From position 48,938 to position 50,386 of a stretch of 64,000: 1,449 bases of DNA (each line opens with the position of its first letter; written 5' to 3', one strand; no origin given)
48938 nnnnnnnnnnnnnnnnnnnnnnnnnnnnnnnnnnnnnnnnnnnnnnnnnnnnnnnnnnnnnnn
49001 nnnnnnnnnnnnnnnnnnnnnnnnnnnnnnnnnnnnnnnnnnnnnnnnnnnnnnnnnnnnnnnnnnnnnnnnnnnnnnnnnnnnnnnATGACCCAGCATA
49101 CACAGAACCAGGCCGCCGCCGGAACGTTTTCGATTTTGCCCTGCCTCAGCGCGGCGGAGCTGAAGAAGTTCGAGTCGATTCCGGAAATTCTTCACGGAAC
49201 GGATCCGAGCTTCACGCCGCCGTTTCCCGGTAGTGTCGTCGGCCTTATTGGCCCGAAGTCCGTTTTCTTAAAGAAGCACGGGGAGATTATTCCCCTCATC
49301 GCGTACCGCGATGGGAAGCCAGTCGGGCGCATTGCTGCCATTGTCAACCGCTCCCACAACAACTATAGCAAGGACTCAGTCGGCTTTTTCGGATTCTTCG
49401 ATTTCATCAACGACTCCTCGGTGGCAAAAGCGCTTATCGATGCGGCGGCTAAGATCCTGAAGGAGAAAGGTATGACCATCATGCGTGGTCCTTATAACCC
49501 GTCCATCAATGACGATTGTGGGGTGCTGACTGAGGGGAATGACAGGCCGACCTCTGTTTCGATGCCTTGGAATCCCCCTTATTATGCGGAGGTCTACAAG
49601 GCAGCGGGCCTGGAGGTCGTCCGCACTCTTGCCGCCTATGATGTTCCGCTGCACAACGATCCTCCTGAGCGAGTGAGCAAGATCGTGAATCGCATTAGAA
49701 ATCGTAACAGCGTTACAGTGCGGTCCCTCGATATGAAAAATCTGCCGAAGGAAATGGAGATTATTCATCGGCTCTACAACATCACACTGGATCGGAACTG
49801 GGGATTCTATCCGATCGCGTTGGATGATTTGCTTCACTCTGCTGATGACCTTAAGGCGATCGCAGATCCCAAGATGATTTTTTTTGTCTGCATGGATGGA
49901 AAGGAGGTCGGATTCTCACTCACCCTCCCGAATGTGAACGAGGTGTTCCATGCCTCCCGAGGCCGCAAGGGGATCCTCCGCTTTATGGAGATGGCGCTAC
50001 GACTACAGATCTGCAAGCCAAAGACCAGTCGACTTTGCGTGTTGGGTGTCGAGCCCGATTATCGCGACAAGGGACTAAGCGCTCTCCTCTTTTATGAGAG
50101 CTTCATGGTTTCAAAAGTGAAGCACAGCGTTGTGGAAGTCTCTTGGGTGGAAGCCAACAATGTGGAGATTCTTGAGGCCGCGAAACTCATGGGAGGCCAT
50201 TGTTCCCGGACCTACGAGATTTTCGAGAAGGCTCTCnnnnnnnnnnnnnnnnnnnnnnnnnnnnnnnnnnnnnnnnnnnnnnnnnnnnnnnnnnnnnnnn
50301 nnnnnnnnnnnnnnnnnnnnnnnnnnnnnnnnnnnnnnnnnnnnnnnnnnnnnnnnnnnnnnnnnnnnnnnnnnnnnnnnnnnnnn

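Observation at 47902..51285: SPT-like / N-acyltransferase-like / extended-SDR operon: candidate ceramide-type (sphingoid or sulfonolipid-like) lipid pathway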

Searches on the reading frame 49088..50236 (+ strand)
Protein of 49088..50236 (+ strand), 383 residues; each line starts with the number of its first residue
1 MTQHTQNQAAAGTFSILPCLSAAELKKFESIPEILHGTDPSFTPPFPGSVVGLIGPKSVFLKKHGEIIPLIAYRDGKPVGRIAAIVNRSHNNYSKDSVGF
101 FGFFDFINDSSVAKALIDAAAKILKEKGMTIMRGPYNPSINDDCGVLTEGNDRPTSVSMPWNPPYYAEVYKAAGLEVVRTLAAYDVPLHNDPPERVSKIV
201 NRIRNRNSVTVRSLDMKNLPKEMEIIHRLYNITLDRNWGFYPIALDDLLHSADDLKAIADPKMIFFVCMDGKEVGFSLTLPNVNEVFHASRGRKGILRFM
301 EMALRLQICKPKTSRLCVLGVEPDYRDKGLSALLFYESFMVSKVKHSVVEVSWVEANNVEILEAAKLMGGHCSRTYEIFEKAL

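Call 3: search_protein_families(library=pfam, proteins=[window:49088-50236:+], max_evalue=0.01)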
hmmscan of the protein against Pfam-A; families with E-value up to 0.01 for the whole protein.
window:49088-50236:+ (383 aa): 1 family
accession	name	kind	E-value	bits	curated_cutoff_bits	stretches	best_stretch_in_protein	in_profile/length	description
PF00583.31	Acetyltransf_1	-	0.00015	22.4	20.7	0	254-336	27-82/116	Acetyltransferase (GNAT) family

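Call 4: search_protein_families(library=ncbifam, proteins=[window:49088-50236:+], max_evalue=0.01)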
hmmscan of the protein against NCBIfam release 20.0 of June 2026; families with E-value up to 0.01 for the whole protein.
window:49088-50236:+ (383 aa): 0 families

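Call 5: find_homologous_proteins(query=window:49088-50236:+)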
Query window:49088-50236:+ (383 aa): 2079 proteins with E <= 0.001 among 7605 candidates; the best 120 are listed.
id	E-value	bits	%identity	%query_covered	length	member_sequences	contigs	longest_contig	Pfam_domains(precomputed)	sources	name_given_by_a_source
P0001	2.6e-243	825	94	100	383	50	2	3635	-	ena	-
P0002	3.4e-232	788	89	100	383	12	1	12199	-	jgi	jgi:hypothetical protein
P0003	1.6e-225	766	87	100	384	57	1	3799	-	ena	-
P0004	1.2e-216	737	89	94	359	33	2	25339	-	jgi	jgi:hypothetical protein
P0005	1.5e-214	730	87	94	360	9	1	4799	-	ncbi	ncbi:MAG: hypothetical protein WCO97_04535 [bacterium]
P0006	5.2e-212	722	81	100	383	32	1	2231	PF00583.32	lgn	-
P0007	7.2e-212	721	89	91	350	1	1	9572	-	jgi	-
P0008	1.0e-210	718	81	100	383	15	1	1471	-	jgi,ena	-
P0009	1.4e-210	717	89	91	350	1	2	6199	-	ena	-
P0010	9.8e-210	714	88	91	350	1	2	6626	-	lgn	-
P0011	8.8e-209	711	80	100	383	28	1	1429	PF00583.32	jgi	-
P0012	1.1e-207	708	80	100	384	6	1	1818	-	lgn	-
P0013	5.4e-205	699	79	100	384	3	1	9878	PF00583.32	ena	-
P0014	1.5e-204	697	79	100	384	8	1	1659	PF00583.32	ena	-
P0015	1.6e-203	694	79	100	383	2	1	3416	-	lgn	-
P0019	8.0e-200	682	77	100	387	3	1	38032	-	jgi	jgi:hypothetical protein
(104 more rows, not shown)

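Call 12: find_related_loci(query=A1, collection=genome_contigs, flank=10000)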
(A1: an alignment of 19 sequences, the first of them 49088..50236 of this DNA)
Query A1 (383 aa) in genome_contigs; peptide patterns used: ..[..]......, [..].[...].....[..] (x = any residue, [..] = any of these).
600 stretches matched a pattern (row limit reached: there are more); 548 encode a relative of the query (tblastn E <= 1e-3); the best 80 are kept; 80 distinct loci.
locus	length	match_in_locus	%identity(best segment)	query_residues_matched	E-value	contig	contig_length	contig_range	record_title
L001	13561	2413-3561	81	1-383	0e+0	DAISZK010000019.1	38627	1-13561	MAG TPA_asm: Chthoniobacterales bacterium isolate CTOTU22592 NODE_35_length_38627_cov_9.559784, whole genome shotgun seq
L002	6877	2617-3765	75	1-383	0e+0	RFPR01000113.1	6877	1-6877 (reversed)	MAG: Proteobacteria bacterium isolate WB4_3_0938 contig_100_112, whole genome shotgun sequence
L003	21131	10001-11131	68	7-383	2e-177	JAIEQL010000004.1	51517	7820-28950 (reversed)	MAG: Chthoniobacterales bacterium isolate co.spades.DASTOOL.2.5kb_149 c_000000443010, whole genome shotgun sequence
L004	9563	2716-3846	67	7-383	3e-176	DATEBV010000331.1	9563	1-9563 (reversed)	MAG TPA_asm: Chthoniobacterales bacterium isolate SMAG_U8253 k141_912484, whole genome shotgun sequence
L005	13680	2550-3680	61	7-383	1e-164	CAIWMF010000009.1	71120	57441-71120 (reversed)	MAG: uncultured Spartobacteria bacterium isolate Kiruna_bin-02438 genome assembly, contig: bin-02438:009/220, whole geno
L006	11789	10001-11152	46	1-383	1e-120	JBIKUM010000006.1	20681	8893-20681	MAG: Terrimicrobiaceae bacterium isolate ME2015-08-11_3300044626_group6_bin71 Rohwer_bin2596_scaffold_1897_c1, whole gen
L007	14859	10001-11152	46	1-383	4e-120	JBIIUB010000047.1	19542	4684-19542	MAG: Terrimicrobiaceae bacterium isolate ME2004-08-06_3300043437_group2_bin143 Rohwer_bin2585_scaffold_2235_c1, whole ge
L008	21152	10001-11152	47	1-383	3e-120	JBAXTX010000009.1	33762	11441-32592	MAG: Verrucomicrobiia bacterium isolate ELA646 MAG646_9, whole genome shotgun sequence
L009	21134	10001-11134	49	7-383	1e-119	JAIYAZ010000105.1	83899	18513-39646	MAG: Verrucomicrobiaceae bacterium isolate E1_MAG_00022 pond_E1_MAG_00022_000000000167, whole genome shotgun sequence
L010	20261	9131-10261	47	9-383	4e-119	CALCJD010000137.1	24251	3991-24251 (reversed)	MAG TPA_asm: uncultured Spartobacteria bacterium isolate SRR4028131_bin.86_CONCOCT_v1.1_MAG genome assembly, contig: ERZ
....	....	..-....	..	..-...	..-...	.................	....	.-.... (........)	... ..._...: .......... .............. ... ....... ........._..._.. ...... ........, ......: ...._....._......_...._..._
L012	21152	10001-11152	45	1-383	2e-117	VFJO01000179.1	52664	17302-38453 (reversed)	MAG: Verrucomicrobia bacterium isolate Bin_73_16 c_000003581108, whole genome shotgun sequence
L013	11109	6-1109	48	15-383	2e-117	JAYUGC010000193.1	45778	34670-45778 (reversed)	MAG: Pseudomonadota bacterium isolate GFS_7976 GFS_7976_192, whole genome shotgun sequence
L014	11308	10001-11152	47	1-383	3e-117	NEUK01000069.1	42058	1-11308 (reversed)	MAG: Spartobacteria bacterium AMD-G4 Spartobacteria-AMD-G4-C69, whole genome shotgun sequence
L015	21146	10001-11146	48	4-383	9e-117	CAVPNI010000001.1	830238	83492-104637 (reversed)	MAG: uncultured Verrucomicrobiae bacterium isolate MFD10113.bin.1.57 genome assembly, contig: contig_25067, whole genome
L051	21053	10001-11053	39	35-381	3e-74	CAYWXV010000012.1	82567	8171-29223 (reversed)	MAG TPA_asm: uncultured Alphaproteobacteria bacterium isolate binchicken_co118_222 genome assembly, contig: NODE_206_len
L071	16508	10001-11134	35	10-383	1e-71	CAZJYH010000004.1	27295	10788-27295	MAG TPA_asm: uncultured Alphaproteobacteria bacterium isolate SRP342105_co1_110 genome assembly, contig: NODE_2283_lengt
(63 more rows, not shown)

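Call 31: predict_structure(alignment_id=A1)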
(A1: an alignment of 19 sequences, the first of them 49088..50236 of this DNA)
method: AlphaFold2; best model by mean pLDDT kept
length: 383 residues; sequences in the alignment: 19
mean_pLDDT: 81.9   pTM: 0.80
mean pLDDT of the five models: 81.9, 81.5, 81.4, 81.0, 80.3
residues with pLDDT >= 90: 103; 70-90: 233; 50-70: 35; < 50: 12
segments of 3 or more residues with pLDDT < 50: 1-11
pLDDT, mean of each block of 10 residues (from residue 1): 33 85 91 84 75 82 90 94 92 90 90 95 98 79 66 54 82 91 86 83 82 88 89 68 75 65 87 88 77 79 81 81 85 86 87 77 84 87 96
secondary structure, 60 per line:
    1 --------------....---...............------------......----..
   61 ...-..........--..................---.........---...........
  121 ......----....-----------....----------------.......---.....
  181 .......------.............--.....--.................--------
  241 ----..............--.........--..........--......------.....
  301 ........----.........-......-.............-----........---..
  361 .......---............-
elements in order: E15-18 H22-36 H49-54 H59-63 E65-74 E77-87 H88-94 E98-106 H110-126 E131-134 E146-149 H166-172 E176-187 H194-206 E209-213 H216-232 H245-258 E264-269 E272-281 H284-289 H296-308 E313-321 H323-328 H330-342 E348-355 H359-367 E371-382

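Call 35: fold_search(model_id=the predicted structure, library=pdb)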
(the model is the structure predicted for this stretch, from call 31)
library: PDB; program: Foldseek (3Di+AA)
matches with E <= 10: 892; with E <= 0.001: 229
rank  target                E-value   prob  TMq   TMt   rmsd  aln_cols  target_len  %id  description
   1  5kf1_A                4.9e-14  1.00  0.59  0.70   5.8       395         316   12  X-ray structure of a glucosamine N-Acetyltransferase from Clostridium acetobutylicum, apo form, pH 5 (released 2016-07-06)
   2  5kgh_A                2.6e-13  1.00  0.60  0.71   5.9       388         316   12  X-ray structure of a glucosamine N-Acetyltransferase from Clostridium acetobutylicum, mutant Y297F (released 2016-07-06)
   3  5kga_A                2.9e-13  1.00  0.59  0.70   6.1       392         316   13  X-ray structure of a glucosamine N-Acetyltransferase from Clostridium acetobutylicum, mutant D287N, in complex with N- (released 2016-07-06)
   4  2wpw_C                3.3e-13  1.00  0.54  0.61   6.7       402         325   12  Tandem GNAT protein from the clavulanic acid biosynthesis pathway (without AcCoA) (released 2009-12-29)
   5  2wpw_A                7.2e-13  1.00  0.53  0.61   6.8       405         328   12  Tandem GNAT protein from the clavulanic acid biosynthesis pathway (without AcCoA) (released 2009-12-29)
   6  5kf1_B                9.1e-13  1.00  0.59  0.71   5.9       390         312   12  X-ray structure of a glucosamine N-Acetyltransferase from Clostridium acetobutylicum, apo form, pH 5 (released 2016-07-06)
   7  3tt2                  9.1e-13  1.00  0.54  0.63   5.8       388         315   12  Crystal Structure of GCN5-related N-Acetyltransferase from Sphaerobacter thermophilus (released 2011-10-05)
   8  2wpw_B                9.1e-13  1.00  0.52  0.60   6.9       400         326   12  Tandem GNAT protein from the clavulanic acid biosynthesis pathway (without AcCoA) (released 2009-12-29)
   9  5kf2                  1.0e-12  1.00  0.58  0.69   6.0       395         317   12  X-ray structure of a glucosamine N-Acetyltransferase from Clostridium acetobutylicum, apo form, pH 8 (released 2016-07-06)
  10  7q3a_A                1.0e-12  1.00  0.53  0.58   8.1       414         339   13  Crystal structure of MAB_4324 a tandem repeat GNAT from Mycobacterium abscessus (released 2022-05-04)
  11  4zm6_A                1.4e-12  1.00  0.57  0.29   8.8       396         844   12  A unique GCN5-related glucosamine N-acetyltransferase region exist in the fungal multi-domain GH3 beta-N-acetylglucosa (released 2015-12-09)
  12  7q3a_B                2.1e-12  1.00  0.54  0.60   7.7       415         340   14  Crystal structure of MAB_4324 a tandem repeat GNAT from Mycobacterium abscessus (released 2022-05-04)
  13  5kgh_B                2.2e-12  1.00  0.57  0.68   6.4       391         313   12  X-ray structure of a glucosamine N-Acetyltransferase from Clostridium acetobutylicum, mutant Y297F (released 2016-07-06)
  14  1ozp                  1.1e-11  1.00  0.54  0.68   6.1       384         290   15  Crystal Structure of Rv0819 from Mycobacterium tuberculosis MshD-Mycothiol Synthase Acetyl-Coenzyme A Complex. (released 2003-09-09)
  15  2wpx_A                2.7e-11  1.00  0.52  0.60   7.2       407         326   12  Tandem GNAT protein from the clavulanic acid biosynthesis pathway (with AcCoA) (released 2009-12-29)
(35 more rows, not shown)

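Call 40: search_dna_similar(query=window:49088-50236:+, collection=plasmids, mode=protein, max_evalue=0.001, max_rows=30)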
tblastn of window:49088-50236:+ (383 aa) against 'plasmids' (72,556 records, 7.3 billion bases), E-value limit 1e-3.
Records with a match: 43; places in all: 44; records where one place covers at least 80% of the query: 34.
Best place of each record, by identity: <60% 43.
By first word of the organism name: Roseomonas 13; Ensifer 4; Escherichia 3; Pseudomonas 3; Rhizobium 2; Shinella 2; Rubrobacter 1; Nonomuraea 1; Aureispira 1; Streptomyces 1; and 12 more.
By predicted mobility (MOB-suite, as given by PLSDB): non-mobilizable 37; conjugative 5; mobilizable 1.
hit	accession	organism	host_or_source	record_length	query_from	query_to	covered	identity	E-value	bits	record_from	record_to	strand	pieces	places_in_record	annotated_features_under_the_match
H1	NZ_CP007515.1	Rubrobacter radiotolerans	-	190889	2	383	100%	30.5%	6e-45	172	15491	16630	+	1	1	hypothetical protein | pyridoxal phosphate-dependent aminotransferase family protein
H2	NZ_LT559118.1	Nonomuraea gerenzanensis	-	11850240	25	383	94%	32.0%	1e-42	166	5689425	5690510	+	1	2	none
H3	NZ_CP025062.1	Roseomonas mucosa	Homo sapiens,Clinical, healthy, human ...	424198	16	383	96%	29.5%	8e-28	122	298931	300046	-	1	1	hypothetical protein | NTP transferase domain-containing protein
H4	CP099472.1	Roseomonas mucosa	Human skin,single cell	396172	16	383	96%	29.5%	9e-28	122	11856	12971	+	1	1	dATP pyrophosphohydrolase | nucleotidyltransferase family protein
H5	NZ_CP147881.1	Roseomonas mucosa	cell culture,Styx glacier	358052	16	383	96%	29.5%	9e-28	122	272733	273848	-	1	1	hypothetical protein | NTP transferase domain-containing protein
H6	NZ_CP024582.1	Roseomonas sp. FDAARGOS_362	Homo sapiens,peripheral Blood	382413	16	383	96%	29.5%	9e-28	122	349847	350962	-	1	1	hypothetical protein | NTP transferase domain-containing protein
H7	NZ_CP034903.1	Roseomonas mucosa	Homo sapiens,tissue sample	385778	16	383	96%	29.5%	9e-28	122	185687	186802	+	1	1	hypothetical protein | NTP transferase domain-containing protein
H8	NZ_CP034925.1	Roseomonas mucosa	Homo sapiens,tissue sample,Clinical, ...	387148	16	383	96%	29.5%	9e-28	122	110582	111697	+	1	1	hypothetical protein | NTP transferase domain-containing protein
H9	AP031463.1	Roseomonas mucosa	Homo sapiens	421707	16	383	96%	29.5%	9e-28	122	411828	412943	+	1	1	hypothetical protein | nucleotidyltransferase family protein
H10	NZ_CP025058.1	Roseomonas mucosa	Homo sapiens,Clinical, healthy, human ...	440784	16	383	96%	29.5%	9e-28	122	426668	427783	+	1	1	hypothetical protein | NTP transferase domain-containing protein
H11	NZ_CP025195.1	Roseomonas mucosa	Homo sapiens,clinical, human skin, ...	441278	16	383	96%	29.5%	9e-28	122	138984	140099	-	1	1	hypothetical protein | NTP transferase domain-containing protein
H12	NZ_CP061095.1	Roseomonas marmotae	Marmota himalayana,pure culture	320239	15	381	96%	29.5%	7e-32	134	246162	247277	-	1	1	dATP pyrophosphohydrolase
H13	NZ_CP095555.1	Roseomonas gilardii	single cell,blood and other clinical ...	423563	14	383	97%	28.5%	3e-29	126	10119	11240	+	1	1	dATP pyrophosphohydrolase | nucleotidyltransferase family protein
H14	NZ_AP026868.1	Aureispira anguillae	Anguilla japonica,Standard,head of ...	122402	12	335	85%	32.1%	6e-30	129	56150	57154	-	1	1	hypothetical protein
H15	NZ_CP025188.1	Roseomonas mucosa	Homo sapiens,clinical, human skin, ...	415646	16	383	96%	28.1%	9e-27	119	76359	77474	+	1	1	dATP pyrophosphohydrolase | NTP transferase domain-containing protein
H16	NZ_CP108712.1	Streptomyces sp. NBC_01001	-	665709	11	381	97%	26.8%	4e-33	138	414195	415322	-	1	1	GNAT family N-acetyltransferase | aminotransferase class I/II-fold pyridoxal phosphate-dependent enzyme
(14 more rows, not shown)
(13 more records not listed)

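Call 41: get_annotated_region(hit=H3, flank=14000)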
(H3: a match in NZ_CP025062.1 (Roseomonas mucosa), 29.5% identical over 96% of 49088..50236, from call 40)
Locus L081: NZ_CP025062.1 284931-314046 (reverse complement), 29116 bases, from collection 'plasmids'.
description: Roseomonas mucosa strain HV2 plasmid unnamed1, complete sequence
organism: Roseomonas mucosa (NCBI taxid 207340)
taxonomy: Bacteria; Pseudomonadota; Alphaproteobacteria; Rhodospirillales; Acetobacteraceae; Roseomonas; Roseomonas mucosa
host: -; source: Homo sapiens,Clinical, healthy, human skin; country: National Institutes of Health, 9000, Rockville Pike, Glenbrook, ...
typing (MOB-suite, as given by PLSDB): non-mobilizable
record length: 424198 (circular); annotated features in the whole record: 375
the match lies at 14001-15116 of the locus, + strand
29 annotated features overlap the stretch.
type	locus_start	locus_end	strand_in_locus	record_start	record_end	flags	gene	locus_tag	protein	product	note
CDS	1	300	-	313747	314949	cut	-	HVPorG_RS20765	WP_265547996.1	ELM1/GtrOC1 family putative glycosyltransferase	-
CDS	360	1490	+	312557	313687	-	-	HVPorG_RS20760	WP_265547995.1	glycosyltransferase family 4 protein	-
CDS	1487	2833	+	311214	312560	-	-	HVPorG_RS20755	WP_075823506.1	oligosaccharide flippase family protein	-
CDS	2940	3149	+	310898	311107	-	-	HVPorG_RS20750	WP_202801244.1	acyl carrier protein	GO:0006633 - fatty acid biosynthetic process [Evidence IEA]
CDS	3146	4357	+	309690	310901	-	-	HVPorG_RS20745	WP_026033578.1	pyridoxal phosphate-dependent aminotransferase family protein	-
CDS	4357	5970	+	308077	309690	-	-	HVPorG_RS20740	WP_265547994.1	hypothetical protein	-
CDS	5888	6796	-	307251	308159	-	-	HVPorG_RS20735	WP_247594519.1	hypothetical protein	-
CDS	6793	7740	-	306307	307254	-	-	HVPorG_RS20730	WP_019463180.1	diacylglycerol kinase family protein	-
CDS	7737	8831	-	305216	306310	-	-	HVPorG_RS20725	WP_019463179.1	CDP-alcohol phosphatidyltransferase family protein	GO:0008654 - phospholipid biosynthetic process [Evidence IEA]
CDS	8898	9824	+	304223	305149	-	-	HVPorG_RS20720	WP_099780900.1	metallophosphoesterase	-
CDS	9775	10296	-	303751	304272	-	-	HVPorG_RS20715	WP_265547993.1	DUF2141 domain-containing protein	-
CDS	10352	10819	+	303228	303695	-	-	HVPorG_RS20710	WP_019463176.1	HIT family protein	-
CDS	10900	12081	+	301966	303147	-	-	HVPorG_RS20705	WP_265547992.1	LptF/LptG family permease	-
CDS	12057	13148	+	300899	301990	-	-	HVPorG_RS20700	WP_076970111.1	LptF/LptG family permease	-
CDS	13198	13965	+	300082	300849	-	-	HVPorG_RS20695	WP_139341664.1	sterol desaturase family protein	GO:0008610 - lipid biosynthetic process [Evidence IEA]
CDS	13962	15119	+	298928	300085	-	-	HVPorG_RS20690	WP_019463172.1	hypothetical protein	-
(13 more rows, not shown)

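Call 44: get_annotated_region(hit=H16, flank=4000)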
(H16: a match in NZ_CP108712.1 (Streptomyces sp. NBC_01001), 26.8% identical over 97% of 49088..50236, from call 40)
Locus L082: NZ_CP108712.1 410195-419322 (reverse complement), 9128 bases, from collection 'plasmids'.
description: Streptomyces sp. NBC_01001 plasmid unnamed1, complete sequence
organism: Streptomyces sp. NBC_01001 (NCBI taxid 2903713)
taxonomy: Bacteria; Actinomycetota; Actinomycetes; Kitasatosporales; Streptomycetaceae; Streptomyces; Streptomyces sp. NBC 01001
host: -; source: -; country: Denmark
typing (MOB-suite, as given by PLSDB): mobilizable; relaxase MOBP
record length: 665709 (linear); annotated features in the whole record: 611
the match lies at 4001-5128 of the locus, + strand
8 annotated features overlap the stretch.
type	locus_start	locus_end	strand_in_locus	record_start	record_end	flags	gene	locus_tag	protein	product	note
CDS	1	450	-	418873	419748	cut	-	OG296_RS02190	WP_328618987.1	hypothetical protein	-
CDS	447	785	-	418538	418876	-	-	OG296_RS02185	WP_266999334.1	PadR family transcriptional regulator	-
CDS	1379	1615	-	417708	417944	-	-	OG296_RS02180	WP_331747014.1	hypothetical protein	-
CDS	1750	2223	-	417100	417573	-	-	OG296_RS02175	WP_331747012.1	hypothetical protein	-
CDS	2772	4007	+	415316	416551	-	-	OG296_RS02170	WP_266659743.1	aminotransferase class I/II-fold pyridoxal phosphate-dependent enzyme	GO:0009058 - biosynthetic process [Evidence IEA]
CDS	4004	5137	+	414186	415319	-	-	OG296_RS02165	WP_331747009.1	GNAT family N-acetyltransferase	-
CDS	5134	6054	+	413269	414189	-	-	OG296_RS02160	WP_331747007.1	NAD-dependent epimerase/dehydratase family protein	-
CDS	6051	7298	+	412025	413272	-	-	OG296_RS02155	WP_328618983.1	condensation domain-containing protein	-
